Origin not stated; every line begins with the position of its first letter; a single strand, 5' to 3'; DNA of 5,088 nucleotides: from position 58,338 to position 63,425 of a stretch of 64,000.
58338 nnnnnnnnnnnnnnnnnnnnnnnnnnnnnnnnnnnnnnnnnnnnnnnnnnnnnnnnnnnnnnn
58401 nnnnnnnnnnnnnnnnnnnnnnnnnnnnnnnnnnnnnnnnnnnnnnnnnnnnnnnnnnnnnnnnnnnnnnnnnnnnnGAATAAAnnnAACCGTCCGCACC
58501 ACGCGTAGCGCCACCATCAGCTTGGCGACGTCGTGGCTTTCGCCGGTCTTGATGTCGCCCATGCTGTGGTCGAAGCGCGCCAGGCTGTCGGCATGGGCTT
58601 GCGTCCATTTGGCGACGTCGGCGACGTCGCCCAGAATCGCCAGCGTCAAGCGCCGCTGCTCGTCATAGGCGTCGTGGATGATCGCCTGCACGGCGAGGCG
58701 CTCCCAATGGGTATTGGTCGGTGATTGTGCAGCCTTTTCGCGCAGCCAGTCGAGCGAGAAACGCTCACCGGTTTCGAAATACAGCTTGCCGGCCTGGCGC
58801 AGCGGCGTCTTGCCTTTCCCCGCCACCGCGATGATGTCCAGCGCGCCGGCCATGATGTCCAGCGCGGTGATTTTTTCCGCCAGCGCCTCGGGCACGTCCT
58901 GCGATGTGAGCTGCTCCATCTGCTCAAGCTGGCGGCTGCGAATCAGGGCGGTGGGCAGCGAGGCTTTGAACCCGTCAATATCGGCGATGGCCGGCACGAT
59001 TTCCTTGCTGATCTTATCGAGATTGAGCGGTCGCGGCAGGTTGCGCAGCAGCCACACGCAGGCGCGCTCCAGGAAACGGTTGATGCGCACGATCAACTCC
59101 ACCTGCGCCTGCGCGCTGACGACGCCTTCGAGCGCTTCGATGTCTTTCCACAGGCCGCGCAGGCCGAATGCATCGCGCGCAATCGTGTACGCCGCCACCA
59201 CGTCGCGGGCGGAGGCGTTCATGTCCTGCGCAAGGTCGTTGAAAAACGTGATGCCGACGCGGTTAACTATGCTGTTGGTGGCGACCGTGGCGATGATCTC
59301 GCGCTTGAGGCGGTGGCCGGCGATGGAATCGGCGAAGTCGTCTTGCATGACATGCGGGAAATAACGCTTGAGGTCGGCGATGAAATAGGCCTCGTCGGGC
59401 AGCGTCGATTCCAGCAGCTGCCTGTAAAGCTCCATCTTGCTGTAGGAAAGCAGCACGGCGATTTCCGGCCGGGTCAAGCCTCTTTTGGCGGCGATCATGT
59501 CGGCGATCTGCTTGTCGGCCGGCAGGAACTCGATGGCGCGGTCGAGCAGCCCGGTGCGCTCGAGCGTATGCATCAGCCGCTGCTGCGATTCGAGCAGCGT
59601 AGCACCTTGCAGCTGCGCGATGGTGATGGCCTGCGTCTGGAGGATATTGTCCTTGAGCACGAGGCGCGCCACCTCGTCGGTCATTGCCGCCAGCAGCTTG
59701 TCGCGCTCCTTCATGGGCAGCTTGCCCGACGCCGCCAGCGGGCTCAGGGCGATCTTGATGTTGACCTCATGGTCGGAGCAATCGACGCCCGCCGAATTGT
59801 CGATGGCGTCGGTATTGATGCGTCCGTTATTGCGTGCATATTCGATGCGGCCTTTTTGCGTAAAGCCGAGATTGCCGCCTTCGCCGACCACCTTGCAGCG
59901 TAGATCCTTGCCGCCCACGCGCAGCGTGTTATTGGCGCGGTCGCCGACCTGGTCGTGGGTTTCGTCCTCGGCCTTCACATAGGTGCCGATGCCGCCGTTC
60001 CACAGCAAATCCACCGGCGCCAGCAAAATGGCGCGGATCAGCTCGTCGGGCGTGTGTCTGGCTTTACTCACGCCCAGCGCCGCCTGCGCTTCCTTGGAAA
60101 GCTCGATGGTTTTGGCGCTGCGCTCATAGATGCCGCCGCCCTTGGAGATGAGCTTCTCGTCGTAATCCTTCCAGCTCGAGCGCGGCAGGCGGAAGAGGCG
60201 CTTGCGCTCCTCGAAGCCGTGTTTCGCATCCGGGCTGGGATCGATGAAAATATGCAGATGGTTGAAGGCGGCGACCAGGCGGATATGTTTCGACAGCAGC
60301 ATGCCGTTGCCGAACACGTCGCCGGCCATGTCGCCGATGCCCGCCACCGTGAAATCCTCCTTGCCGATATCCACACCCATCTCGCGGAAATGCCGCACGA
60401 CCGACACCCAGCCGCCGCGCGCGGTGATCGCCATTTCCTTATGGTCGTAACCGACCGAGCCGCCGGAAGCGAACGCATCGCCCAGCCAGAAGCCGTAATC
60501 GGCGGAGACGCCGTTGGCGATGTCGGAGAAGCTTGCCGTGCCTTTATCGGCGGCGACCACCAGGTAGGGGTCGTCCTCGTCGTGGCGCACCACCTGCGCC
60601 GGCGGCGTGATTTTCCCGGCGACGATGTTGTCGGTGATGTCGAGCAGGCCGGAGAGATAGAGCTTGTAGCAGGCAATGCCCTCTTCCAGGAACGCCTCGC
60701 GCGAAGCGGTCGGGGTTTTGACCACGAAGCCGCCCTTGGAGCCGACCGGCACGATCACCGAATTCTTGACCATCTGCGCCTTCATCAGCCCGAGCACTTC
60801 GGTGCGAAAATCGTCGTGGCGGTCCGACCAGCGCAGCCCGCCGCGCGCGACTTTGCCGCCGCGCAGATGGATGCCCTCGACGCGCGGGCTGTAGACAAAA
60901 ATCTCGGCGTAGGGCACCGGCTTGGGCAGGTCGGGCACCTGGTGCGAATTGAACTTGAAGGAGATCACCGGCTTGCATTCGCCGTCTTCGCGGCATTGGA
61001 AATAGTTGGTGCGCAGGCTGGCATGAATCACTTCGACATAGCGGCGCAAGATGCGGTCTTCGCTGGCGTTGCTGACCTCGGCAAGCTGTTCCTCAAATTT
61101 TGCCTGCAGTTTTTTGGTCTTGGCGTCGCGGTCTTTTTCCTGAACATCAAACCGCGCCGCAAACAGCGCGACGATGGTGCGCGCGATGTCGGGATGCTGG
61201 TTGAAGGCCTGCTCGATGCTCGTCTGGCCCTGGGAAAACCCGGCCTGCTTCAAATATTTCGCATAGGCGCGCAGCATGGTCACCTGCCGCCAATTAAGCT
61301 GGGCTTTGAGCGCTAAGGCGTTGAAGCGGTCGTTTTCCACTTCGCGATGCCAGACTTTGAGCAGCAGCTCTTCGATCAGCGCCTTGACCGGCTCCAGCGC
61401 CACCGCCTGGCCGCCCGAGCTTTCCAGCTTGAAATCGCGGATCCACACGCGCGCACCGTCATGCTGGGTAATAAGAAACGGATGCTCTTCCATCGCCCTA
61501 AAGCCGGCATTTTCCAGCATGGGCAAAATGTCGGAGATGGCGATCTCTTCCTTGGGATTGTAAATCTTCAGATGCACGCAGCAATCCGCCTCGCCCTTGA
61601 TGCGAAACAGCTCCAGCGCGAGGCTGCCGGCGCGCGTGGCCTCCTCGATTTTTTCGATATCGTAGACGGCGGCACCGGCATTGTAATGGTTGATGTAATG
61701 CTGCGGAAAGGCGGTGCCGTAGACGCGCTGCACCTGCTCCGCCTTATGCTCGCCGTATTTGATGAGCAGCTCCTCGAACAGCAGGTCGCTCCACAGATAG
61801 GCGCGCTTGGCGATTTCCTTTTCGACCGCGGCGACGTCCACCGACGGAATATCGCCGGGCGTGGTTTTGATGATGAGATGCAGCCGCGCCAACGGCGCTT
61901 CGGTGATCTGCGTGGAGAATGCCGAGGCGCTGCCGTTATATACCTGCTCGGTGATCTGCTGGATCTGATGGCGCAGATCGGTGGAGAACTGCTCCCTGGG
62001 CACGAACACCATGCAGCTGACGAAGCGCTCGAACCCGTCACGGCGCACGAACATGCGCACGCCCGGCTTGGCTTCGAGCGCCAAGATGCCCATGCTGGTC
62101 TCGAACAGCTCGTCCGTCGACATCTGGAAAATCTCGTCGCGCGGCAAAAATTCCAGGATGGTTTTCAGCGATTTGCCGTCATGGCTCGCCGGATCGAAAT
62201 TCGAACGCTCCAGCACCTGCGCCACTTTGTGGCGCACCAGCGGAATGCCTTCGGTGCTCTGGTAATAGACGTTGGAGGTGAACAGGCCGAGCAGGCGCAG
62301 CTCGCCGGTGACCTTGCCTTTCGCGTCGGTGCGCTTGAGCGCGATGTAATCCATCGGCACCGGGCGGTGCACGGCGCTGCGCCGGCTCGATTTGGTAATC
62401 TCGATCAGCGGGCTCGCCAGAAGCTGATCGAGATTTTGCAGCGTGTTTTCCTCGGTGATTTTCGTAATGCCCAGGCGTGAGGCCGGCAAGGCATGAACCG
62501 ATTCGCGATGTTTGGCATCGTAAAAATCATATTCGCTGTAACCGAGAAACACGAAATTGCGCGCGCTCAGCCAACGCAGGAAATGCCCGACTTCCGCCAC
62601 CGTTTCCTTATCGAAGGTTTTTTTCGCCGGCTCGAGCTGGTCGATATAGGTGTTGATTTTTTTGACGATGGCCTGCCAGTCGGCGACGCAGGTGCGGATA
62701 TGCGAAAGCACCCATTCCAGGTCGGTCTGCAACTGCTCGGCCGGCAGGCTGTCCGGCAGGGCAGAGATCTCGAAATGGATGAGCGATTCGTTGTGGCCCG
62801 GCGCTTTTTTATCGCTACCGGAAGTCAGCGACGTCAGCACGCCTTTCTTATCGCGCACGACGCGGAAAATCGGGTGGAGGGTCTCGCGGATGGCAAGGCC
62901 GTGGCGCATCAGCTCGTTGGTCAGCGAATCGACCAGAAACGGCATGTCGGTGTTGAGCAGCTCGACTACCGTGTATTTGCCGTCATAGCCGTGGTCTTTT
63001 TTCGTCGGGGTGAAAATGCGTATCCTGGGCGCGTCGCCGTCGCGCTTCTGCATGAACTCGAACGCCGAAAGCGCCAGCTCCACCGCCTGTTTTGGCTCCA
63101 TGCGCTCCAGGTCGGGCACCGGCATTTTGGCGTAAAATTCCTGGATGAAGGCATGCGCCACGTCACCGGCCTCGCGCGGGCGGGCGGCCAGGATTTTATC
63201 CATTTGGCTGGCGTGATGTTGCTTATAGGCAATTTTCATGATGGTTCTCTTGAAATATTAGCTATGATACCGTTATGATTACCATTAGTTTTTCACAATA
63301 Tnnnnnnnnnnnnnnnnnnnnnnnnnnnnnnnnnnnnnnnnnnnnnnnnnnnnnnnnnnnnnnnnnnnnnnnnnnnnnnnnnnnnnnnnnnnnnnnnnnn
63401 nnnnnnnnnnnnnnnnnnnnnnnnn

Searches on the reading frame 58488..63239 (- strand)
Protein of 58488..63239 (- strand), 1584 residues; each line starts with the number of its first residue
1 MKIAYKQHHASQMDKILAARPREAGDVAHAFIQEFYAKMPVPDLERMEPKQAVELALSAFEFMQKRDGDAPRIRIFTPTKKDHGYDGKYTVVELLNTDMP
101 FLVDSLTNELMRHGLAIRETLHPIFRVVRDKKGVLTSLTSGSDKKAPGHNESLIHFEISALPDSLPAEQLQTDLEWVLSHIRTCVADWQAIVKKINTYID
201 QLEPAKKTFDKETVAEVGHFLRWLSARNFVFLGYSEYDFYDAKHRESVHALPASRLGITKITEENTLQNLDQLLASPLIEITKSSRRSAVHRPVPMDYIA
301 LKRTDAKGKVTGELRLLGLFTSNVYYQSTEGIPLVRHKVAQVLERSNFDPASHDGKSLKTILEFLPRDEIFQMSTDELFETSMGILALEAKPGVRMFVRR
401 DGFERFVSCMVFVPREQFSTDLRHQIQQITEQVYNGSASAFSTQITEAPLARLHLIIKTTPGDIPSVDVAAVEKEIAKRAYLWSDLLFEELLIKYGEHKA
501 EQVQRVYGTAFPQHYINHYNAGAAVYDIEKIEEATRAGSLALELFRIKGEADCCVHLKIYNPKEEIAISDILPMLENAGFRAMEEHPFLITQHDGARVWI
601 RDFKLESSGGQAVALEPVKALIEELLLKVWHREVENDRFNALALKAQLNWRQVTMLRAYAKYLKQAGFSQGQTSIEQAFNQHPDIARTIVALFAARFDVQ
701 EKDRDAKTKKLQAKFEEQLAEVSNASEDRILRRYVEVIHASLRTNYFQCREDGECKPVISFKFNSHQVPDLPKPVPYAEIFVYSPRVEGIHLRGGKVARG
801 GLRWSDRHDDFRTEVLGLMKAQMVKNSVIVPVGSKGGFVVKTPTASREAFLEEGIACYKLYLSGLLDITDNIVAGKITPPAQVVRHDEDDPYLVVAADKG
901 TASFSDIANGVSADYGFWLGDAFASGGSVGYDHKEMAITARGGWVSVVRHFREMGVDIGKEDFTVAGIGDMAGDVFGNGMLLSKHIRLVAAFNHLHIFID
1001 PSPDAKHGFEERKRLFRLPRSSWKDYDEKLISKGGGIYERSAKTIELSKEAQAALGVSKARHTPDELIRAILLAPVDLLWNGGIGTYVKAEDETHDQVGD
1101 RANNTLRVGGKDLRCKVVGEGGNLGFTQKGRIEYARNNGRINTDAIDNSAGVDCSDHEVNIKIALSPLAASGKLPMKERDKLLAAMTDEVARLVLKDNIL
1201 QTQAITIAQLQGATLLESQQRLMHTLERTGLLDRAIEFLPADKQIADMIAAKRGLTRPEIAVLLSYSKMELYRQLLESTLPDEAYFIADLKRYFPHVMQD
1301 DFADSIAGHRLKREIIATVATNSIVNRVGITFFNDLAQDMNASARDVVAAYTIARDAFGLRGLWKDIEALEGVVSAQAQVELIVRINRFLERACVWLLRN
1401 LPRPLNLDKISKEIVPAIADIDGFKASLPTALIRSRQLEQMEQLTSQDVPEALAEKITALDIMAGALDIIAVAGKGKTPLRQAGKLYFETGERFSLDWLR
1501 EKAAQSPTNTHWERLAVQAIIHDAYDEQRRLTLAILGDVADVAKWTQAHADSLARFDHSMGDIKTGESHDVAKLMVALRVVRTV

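Call 57: find_encoding_contigs(protein=window:58488-63239:-, flank=10000, max_places=1)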
Protein window:58488-63239:- (1584 aa): no gene with exactly this product is on record in the collection.

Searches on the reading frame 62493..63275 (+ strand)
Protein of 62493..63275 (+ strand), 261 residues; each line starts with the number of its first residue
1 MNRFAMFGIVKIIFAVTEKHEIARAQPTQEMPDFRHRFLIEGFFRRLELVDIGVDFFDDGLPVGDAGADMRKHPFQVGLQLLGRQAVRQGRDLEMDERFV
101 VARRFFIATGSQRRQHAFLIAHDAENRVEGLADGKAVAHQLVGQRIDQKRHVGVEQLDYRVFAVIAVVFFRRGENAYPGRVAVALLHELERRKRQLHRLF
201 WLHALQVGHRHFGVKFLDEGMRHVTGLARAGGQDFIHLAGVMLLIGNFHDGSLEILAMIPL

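Call 55: find_encoding_contigs(protein=window:62493-63275:+, flank=10000, max_places=1)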
Protein window:62493-63275:+ (261 aa): no gene with exactly this product is on record in the collection.
